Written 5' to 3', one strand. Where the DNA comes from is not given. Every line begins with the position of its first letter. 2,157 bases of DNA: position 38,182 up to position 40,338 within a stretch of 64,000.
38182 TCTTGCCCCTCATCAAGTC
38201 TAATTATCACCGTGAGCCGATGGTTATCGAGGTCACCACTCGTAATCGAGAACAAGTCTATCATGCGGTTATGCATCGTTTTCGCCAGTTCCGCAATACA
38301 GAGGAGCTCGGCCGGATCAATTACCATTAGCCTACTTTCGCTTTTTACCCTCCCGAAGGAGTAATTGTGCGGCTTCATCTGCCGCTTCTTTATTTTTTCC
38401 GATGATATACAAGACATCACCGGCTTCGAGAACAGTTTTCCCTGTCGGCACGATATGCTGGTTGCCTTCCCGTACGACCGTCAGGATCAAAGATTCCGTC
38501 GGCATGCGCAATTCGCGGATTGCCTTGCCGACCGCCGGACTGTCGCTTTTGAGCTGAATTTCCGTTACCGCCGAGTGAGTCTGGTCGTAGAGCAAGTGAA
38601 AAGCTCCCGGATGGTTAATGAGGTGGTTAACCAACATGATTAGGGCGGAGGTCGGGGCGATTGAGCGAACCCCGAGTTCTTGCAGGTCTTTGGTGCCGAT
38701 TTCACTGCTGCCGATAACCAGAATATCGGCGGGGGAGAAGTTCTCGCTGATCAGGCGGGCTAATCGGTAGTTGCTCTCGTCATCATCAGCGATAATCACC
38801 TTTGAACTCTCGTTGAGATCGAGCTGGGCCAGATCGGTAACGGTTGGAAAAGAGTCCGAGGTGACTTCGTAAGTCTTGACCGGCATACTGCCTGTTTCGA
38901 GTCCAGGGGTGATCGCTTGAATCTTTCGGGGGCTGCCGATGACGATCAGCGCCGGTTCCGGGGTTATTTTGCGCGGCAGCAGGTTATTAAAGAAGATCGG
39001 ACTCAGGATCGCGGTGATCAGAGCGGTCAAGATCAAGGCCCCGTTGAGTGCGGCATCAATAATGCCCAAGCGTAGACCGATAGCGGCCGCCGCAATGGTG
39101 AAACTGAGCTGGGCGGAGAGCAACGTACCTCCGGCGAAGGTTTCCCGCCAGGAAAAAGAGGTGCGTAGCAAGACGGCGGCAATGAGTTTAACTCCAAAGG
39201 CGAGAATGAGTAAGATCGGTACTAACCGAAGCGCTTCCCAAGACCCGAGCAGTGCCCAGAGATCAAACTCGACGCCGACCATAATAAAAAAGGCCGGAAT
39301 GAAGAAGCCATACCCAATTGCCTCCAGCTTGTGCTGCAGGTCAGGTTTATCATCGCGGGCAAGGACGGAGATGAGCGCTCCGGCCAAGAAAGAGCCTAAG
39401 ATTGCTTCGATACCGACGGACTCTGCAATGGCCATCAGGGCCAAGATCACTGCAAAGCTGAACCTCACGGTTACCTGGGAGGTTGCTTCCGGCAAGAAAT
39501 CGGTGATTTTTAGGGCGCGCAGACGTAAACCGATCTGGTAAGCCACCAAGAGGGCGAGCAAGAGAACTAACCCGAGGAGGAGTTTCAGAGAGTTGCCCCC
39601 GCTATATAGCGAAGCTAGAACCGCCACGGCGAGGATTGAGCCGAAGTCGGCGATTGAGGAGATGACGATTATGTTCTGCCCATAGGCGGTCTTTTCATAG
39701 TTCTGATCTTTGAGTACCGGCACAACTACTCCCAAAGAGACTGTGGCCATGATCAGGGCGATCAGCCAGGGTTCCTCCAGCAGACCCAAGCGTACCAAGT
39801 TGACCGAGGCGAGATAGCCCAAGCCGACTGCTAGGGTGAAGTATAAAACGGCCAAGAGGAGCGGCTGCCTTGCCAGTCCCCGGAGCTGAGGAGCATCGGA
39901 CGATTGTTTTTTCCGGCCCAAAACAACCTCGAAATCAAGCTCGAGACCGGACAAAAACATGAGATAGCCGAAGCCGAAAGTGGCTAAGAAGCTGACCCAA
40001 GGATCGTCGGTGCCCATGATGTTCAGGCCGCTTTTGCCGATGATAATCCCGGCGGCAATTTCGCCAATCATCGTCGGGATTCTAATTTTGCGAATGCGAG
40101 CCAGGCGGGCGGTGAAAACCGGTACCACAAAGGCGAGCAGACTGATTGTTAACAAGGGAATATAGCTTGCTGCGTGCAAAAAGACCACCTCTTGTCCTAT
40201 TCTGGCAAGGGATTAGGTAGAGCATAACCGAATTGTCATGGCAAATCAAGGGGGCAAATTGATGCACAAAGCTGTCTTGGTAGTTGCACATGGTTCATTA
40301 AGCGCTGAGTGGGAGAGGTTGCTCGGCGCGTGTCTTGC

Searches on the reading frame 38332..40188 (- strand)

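Call 19: search_protein_families(library=pfam, proteins=[window:38332-40188:-], max_evalue=0.001)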
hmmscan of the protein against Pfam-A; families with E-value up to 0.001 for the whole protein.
window:38332-40188:- (618 aa): 2 families
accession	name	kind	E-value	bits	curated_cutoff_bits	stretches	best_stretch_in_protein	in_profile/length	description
PF00999.27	Na_H_Exchanger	-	5.3e-61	207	26.2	1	24-400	4-374/375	Sodium/hydrogen exchanger, transmembrane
PF02080.26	TrkA_C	-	2.3e-15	56.7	27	1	541-603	1-64/71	TrkA-C domain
